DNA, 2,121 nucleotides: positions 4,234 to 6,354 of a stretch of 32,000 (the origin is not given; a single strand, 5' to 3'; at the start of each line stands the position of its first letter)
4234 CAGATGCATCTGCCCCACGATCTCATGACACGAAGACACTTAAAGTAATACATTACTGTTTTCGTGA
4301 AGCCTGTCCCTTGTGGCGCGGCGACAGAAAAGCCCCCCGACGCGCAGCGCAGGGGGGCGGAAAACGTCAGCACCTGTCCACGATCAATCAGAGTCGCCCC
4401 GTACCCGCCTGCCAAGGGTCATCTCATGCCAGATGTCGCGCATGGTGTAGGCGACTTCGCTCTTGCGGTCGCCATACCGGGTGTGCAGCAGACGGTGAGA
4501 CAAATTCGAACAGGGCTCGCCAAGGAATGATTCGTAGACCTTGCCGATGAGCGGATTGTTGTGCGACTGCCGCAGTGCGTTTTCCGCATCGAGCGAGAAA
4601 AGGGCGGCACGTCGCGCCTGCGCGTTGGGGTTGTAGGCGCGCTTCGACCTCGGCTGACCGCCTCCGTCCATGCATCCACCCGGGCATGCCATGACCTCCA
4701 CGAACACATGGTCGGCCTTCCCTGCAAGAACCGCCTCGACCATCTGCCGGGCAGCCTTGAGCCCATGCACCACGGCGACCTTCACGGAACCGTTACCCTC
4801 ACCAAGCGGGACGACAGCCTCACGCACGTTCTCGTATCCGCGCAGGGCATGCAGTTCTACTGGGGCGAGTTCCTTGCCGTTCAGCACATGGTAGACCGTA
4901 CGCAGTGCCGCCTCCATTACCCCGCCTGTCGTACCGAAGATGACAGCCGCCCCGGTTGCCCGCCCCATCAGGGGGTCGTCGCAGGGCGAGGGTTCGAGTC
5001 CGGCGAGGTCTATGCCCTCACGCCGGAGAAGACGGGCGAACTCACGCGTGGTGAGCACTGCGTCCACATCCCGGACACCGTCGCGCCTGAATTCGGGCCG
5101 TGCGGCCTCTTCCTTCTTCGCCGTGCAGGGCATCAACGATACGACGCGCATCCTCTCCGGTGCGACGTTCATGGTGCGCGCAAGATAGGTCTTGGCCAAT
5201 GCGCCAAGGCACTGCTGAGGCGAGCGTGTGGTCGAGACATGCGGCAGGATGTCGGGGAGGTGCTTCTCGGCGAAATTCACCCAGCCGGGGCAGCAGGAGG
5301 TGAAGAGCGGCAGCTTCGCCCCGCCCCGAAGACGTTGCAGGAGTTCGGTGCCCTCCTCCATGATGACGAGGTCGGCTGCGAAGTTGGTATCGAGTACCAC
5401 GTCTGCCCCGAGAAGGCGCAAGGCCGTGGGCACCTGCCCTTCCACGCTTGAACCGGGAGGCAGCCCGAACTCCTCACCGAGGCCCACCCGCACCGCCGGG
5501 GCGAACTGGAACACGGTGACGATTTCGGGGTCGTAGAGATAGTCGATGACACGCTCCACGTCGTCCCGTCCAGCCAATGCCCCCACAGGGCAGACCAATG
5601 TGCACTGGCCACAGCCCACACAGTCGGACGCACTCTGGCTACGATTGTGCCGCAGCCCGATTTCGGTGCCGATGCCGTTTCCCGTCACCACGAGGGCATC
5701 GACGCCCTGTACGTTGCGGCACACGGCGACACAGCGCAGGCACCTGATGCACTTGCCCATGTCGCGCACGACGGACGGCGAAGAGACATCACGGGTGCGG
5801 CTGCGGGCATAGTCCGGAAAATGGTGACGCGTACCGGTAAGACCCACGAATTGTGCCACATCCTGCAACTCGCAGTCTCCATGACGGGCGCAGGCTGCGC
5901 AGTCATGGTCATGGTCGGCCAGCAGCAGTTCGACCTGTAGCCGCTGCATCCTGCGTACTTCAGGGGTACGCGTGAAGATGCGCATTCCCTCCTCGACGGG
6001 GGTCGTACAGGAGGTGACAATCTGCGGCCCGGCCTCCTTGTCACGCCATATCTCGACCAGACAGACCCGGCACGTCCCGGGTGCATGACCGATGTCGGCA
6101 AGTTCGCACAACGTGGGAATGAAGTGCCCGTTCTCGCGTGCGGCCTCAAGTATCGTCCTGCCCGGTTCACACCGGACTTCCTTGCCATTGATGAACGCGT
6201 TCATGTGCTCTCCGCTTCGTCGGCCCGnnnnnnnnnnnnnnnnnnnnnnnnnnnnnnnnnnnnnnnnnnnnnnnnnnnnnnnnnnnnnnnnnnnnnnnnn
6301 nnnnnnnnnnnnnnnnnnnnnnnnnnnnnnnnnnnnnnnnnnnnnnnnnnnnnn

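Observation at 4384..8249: Cytoplasmic multi-cluster [FeFe]-hydrogenase co-transcribed with a NuoF-tail/GltD-like flavoprotein: an uncharacterised NAD(P)-linked hydrogenase module beside the classical periplasmic enzyme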

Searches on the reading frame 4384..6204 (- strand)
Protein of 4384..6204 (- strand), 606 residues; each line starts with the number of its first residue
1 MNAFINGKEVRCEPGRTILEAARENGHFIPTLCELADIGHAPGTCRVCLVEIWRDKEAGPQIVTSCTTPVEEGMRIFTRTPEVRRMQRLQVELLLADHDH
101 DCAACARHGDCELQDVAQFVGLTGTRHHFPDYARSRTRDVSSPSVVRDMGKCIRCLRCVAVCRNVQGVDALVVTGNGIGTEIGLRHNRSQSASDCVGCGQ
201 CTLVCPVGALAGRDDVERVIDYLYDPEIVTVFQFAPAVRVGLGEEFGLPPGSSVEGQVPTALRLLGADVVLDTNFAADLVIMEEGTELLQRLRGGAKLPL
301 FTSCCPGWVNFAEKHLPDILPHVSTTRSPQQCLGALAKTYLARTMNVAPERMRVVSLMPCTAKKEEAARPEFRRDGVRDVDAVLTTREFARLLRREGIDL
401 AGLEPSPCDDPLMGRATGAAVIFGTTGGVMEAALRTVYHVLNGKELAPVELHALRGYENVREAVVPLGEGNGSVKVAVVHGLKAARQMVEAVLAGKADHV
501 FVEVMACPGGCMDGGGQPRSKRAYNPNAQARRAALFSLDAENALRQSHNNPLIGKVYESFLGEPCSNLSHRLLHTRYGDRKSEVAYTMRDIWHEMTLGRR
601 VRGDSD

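Call 7: search_protein_families(library=pfam, proteins=[window:4384-6204:-], max_evalue=0.01)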
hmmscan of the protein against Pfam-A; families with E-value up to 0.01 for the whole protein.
window:4384-6204:- (606 aa): 17 families
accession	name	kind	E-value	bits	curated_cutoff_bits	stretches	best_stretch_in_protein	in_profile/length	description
PF02906.19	Fe_hyd_lg_C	-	2.9e-88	296.1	22.1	1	230-515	3-245/245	Iron only hydrogenase large subunit, C-terminal domain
PF02256.22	Fe_hyd_SSU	-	6.4e-19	68.2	24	1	528-580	4-56/56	Iron hydrogenase small subunit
PF13510.11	Fer2_4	-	1.6e-15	57.4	22.8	1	4-80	7-81/82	2Fe-2S iron-sulfur cluster binding domain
PF10588.14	NADH-G_4Fe-4S_3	-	3.6e-13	49.3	27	1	88-124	2-38/40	NADH-ubiquinone oxidoreductase-G iron-sulfur binding region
PF00111.32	Fer2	-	3.4e-08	33.7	21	1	5-70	3-76/77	2Fe-2S iron-sulfur cluster binding domain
PF22117.2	Fer4_Nqo3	-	1.8e-07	31.7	27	1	143-210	2-66/67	NADH-quinone oxidoreductase subunit 3, ferredoxin-like domain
PF14697.11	Fer4_21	-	2.1e-07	31.4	35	1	150-208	6-55/59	4Fe-4S dicluster domain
PF12838.12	Fer4_7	-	3.7e-07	31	27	1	151-209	1-52/52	4Fe-4S dicluster domain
PF00037.32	Fer4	-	1.7e-06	28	21.1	1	193-210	6-23/24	4Fe-4S binding domain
PF13237.11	Fer4_10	-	6.4e-06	26.4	25.5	1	191-217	5-33/53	4Fe-4S dicluster domain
PF13183.11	Fer4_8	-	6.7e-06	27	27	1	149-208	2-67/68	4Fe-4S dicluster domain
PF13187.11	Fer4_9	-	1.2e-05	25.7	27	1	151-209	1-51/52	4Fe-4S dicluster domain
PF12837.12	Fer4_6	-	3.2e-05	24.1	25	2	193-210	7-24/24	4Fe-4S binding domain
PF13484.11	Fer4_16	-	0.00015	22.9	30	1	195-213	2-20/66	4Fe-4S double cluster binding domain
PF13746.11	Fer4_18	-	0.00015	22.4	27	0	187-208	53-74/114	4Fe-4S dicluster domain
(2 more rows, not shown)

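Call 8: search_protein_families(library=ncbifam, proteins=[window:4384-6204:-], max_evalue=0.001)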
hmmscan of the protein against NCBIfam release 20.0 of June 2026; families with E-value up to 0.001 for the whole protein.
window:4384-6204:- (606 aa): 18 families
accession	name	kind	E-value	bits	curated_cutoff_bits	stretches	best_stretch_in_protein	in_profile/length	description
NF040763.1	FeFe_hydrog_A6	exception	8.5e-217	721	765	1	3-580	3-571/571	NADH-dependent [FeFe] hydrogenase, group A6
TIGR02512.1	FeFe_hydrog_A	subfamily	5.1e-160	532.4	405.95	1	144-519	1-374/375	[FeFe] hydrogenase, group A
NF040762.1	Hydr_FeFe_Clost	exception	1.7e-157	525.5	900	1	3-577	3-571/572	ferredoxin hydrogenase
TIGR04105.1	FeFe_hydrog_B1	subfamily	1.4e-47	162.5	450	2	148-459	140-428/462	monomeric [FeFe] hydrogenase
NF005745.0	PRK07569.1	equivalog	1.9e-46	158.4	333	1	5-213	8-210/238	bidirectional hydrogenase complex protein HoxU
TIGR01973.1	NuoG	equivalog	2.8e-40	138.7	470.05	1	4-211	2-199/606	NADH-quinone oxidoreductase subunit NuoG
NF006305.0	PRK08493.1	equivalog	3.2e-33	114.8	591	1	3-214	4-225/819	NADH-quinone oxidoreductase subunit G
NF005895.0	PRK07860.1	equivalog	7.5e-24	83.8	802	1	4-212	21-222/811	NADH-quinone oxidoreductase subunit G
NF009454.0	PRK12814.1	equivalog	4.5e-19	68.3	916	1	3-106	6-104/657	putative NADPH-dependent glutamate synthase small subunit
TIGR02179.1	PorD_KorD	subfamily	1.8e-05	24.7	60.05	0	192-224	24-56/78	2-oxoacid:acceptor oxidoreductase, delta subunit, pyruvate/2-ketoisovalerate family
NF040684.1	PorD_Arch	equivalog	2.6e-05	24.2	120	0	193-224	32-63/85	pyruvate synthase subunit PorD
NF006183.0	PRK08318.1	equivalog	8.4e-05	21.5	335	1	148-209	340-393/422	NAD-dependent dihydropyrimidine dehydrogenase subunit PreA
TIGR01945.1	rnfC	subfamily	0.00017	20.2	245.95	1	148-207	361-416/435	RnfABCDGE type electron transport complex subunit C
NF045874.1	Vhu_polyferre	exception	0.00039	19.3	600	1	149-221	86-155/381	F420-non-reducing hydrogenase associated-polyferredoxin VhuB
NF033719.1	ind_deCO2_activ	equivalog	0.00048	19.5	425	0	141-165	41-65/302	indoleacetate decarboxylase activase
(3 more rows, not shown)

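Call 12: search_solved_structures(query=window:4384-6204:-, max_evalue=1e-20)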
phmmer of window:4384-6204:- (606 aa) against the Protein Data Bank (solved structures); distinct sequences matched with E-value up to 1e-20: 83 (the best 60 are shown).
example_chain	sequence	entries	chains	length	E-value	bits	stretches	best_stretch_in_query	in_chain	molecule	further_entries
7q4v_A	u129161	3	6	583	1.6e-154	519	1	5-580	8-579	Iron hydrogenase HydA1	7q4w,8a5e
8a6t_A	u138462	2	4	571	1.2e-153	516.2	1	5-583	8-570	Electron bifurcating hydrogenase subunit HydA1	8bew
9rj9_A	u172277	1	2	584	4.2e-122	412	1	4-578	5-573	Iron hydrogenase 1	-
4xdc_A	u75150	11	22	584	6.8e-122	411.3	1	4-578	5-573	Iron hydrogenase 1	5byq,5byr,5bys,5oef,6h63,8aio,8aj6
4xdd_A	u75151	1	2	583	6.9e-122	411.3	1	4-578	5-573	Iron hydrogenase 1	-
8cjy_A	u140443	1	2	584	9.4e-122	410.8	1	4-578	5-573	Iron hydrogenase 1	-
1c4a_A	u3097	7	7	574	1.2e-121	410.5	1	4-577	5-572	PROTEIN (FE-ONLY HYDROGENASE) | PROTEIN (PERIPLASMIC HYDROGENASE 1) | Iron hydrogenase 1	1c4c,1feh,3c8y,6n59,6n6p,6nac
6gm4_A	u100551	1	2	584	1.8e-121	409.9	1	4-578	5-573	Iron hydrogenase 1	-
6yf4_A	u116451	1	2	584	1.8e-121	409.9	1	4-578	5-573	Iron hydrogenase 1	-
6gm0_A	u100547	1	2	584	1.8e-121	409.9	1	4-578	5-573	Iron hydrogenase 1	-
6gm8_A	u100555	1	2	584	1.8e-121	409.9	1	4-578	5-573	Iron hydrogenase 1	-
6gm2_A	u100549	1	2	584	1.8e-121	409.9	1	4-578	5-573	Iron hydrogenase 1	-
9rjo_A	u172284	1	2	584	4e-121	408.8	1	4-578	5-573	Iron hydrogenase 1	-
6gm3_A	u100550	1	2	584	4.6e-121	408.5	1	4-578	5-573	Iron hydrogenase 1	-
7qhf_A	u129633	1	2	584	4.6e-121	408.5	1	4-578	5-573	Iron hydrogenase 1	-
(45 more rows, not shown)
